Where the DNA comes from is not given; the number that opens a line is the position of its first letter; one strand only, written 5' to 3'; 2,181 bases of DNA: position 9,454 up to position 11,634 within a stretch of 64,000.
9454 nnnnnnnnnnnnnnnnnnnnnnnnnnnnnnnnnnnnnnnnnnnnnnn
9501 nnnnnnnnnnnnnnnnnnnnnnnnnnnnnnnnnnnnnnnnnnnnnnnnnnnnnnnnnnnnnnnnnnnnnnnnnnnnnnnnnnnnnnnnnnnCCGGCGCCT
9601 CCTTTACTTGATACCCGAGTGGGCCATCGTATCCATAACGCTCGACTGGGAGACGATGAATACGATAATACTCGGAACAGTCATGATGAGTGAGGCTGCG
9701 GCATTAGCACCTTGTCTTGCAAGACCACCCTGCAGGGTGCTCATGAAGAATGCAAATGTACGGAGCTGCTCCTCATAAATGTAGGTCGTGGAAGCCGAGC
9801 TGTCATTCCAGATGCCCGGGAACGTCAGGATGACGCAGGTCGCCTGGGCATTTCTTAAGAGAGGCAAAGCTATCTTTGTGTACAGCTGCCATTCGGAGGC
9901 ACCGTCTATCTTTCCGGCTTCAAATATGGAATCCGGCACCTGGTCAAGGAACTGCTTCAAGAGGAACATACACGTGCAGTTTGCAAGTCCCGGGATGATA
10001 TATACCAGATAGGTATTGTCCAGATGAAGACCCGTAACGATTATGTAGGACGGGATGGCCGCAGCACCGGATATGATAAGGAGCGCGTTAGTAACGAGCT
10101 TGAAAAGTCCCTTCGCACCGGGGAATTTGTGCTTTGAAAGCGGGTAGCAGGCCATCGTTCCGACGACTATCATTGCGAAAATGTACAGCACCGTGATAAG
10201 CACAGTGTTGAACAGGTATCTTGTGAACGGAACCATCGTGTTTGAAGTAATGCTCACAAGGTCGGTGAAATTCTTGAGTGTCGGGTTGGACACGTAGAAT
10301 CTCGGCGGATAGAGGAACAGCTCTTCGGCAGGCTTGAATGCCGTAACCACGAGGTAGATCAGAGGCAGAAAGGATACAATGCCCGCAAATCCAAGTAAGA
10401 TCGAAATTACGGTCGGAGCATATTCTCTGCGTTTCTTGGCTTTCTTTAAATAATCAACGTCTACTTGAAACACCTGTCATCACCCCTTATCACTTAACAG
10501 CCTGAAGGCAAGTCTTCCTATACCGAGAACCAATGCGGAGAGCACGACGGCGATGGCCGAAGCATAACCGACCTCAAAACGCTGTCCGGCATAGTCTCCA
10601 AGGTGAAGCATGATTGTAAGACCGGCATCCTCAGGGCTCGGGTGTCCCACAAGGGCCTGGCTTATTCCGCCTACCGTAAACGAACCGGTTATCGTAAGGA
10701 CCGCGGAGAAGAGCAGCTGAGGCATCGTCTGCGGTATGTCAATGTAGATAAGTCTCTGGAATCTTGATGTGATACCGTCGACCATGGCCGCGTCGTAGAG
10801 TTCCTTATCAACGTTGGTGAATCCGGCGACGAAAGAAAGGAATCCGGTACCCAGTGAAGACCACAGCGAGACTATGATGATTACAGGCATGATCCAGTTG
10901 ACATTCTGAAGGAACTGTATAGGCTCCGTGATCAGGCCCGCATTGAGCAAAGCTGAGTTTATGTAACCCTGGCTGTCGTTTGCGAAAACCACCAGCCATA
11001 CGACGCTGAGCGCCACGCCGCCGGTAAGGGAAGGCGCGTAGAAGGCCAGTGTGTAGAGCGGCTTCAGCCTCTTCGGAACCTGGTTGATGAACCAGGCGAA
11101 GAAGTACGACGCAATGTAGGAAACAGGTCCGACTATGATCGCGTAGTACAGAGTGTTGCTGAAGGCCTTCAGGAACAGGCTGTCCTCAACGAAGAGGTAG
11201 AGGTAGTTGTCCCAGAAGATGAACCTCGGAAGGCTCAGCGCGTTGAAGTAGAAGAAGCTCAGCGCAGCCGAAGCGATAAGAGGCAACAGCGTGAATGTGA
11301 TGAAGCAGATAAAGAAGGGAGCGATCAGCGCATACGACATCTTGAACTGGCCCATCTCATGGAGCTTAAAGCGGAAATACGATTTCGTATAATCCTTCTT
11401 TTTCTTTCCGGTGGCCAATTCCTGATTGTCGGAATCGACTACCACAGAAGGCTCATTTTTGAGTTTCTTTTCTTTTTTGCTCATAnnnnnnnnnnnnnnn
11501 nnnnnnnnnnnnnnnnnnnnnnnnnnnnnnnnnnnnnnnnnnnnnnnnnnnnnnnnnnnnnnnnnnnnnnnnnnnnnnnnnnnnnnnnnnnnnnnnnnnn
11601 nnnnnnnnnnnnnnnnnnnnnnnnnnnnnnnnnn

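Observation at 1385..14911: Composite polysaccharide-uptake operon: two CUT1 permease pairs, one lipoprotein SBP, one 1141-aa membrane-anchored CBM-SBP fusion, an NHL-propeller/multipass-membrane fusion and a 909-aa ecto-GH-like protein, with no ATPase gene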

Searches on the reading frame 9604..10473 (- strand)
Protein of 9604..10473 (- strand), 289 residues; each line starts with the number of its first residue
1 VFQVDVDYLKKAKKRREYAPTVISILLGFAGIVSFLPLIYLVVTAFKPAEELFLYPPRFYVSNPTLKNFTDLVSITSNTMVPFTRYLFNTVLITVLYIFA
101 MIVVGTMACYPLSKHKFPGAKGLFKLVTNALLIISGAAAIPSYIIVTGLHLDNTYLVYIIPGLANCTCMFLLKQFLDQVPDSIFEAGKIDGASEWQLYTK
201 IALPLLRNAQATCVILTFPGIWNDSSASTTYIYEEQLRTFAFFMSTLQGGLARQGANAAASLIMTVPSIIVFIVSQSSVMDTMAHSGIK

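Call 4: search_protein_families(library=pfam, proteins=[window:9604-10473:-], max_evalue=0.01)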
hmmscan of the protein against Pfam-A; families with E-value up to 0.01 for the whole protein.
window:9604-10473:- (289 aa): 1 family
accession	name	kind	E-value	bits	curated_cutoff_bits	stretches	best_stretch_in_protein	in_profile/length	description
PF00528.27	BPD_transp_1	-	1.1e-10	42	26.4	1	75-273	25-173/184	Binding-protein-dependent transport system inner membrane component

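Call 5: search_protein_families(library=ncbifam, proteins=[window:9604-10473:-], max_evalue=0.01)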
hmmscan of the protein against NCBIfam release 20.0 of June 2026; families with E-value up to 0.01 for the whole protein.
window:9604-10473:- (289 aa): 9 families
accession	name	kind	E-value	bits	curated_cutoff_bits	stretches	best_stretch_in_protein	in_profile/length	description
NF008210.0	PRK10973.1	equivalog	1.1e-21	77.7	297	1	29-280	17-273/281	sn-glycerol-3-phosphate ABC transporter permease UgpE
NF040932.1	ABC_arch_GlcU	equivalog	3.6e-16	59.6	340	1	23-274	5-255/272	glucose ABC transporter permease GlcU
NF008231.0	PRK10998.1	equivalog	2.2e-13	50.5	261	1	76-289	74-295/296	maltose ABC transporter permease MalG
NF008232.0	PRK10999.1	equivalog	3.1e-05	22.9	392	1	168-218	390-440/520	maltose ABC transporter permease MalF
NF007047.0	PRK09500.1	equivalog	6.7e-05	22.6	326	1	86-277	59-250/257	spermidine/putrescine ABC transporter permease PotC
TIGR01581.1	Mo_ABC_porter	hypoth_equivalog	0.00027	20.5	210.3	1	103-218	39-168/225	ABC transporter permease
TIGR02140.1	permease_CysW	equivalog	0.00035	20.1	329.1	1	89-275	51-252/261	sulfate ABC transporter permease subunit CysW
TIGR00969.1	3a0106s02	subfamily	0.0012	18.4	240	1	181-273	171-265/272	sulfate ABC transporter permease subunit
NF008620.0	PRK11602.1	equivalog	0.0014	17.9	442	1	86-275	65-270/291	sulfate/thiosulfate ABC transporter permease CysW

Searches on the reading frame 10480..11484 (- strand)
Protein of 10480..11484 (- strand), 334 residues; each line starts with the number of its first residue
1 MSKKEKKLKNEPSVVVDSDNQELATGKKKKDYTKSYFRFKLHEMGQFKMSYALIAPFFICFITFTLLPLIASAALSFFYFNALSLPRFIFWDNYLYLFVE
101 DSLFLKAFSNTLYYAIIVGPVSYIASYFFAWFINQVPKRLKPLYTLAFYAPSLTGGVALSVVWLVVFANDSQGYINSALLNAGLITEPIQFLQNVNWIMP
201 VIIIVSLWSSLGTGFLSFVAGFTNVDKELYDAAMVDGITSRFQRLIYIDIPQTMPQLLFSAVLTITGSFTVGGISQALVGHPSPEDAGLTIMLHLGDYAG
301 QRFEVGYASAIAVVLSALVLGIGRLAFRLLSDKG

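Call 4: search_protein_families(library=pfam, proteins=[window:10480-11484:-], max_evalue=0.01)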
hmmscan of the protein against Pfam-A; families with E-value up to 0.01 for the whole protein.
window:10480-11484:- (334 aa): 1 family
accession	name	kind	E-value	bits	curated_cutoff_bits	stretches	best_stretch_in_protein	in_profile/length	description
PF00528.27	BPD_transp_1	-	3e-08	34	26.4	1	139-322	19-169/184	Binding-protein-dependent transport system inner membrane component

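Call 5: search_protein_families(library=ncbifam, proteins=[window:10480-11484:-], max_evalue=0.01)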
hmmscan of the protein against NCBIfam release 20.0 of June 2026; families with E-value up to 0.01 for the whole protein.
window:10480-11484:- (334 aa): 5 families
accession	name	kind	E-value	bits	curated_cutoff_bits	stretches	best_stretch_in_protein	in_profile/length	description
NF007044.0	PRK09497.1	equivalog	1.2e-15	57.7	348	1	48-280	6-230/285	spermidine/putrescine ABC transporter permease PotB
NF007852.0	PRK10561.1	equivalog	2.7e-14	53.7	335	1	49-332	13-290/295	sn-glycerol-3-phosphate ABC transporter permease UgpA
NF040931.1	ABC_arch_GlcT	equivalog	8.1e-11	42.1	360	1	60-318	7-261/278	glucose ABC transporter permease GlcT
TIGR03262.1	PhnU2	equivalog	1.5e-07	30.5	593.25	1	53-277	6-210/546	putative 2-aminoethylphosphonate ABC transporter permease subunit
NF007963.0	PRK10683.1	equivalog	2.6e-06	27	489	1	88-317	80-296/317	putrescine ABC transporter permease PotH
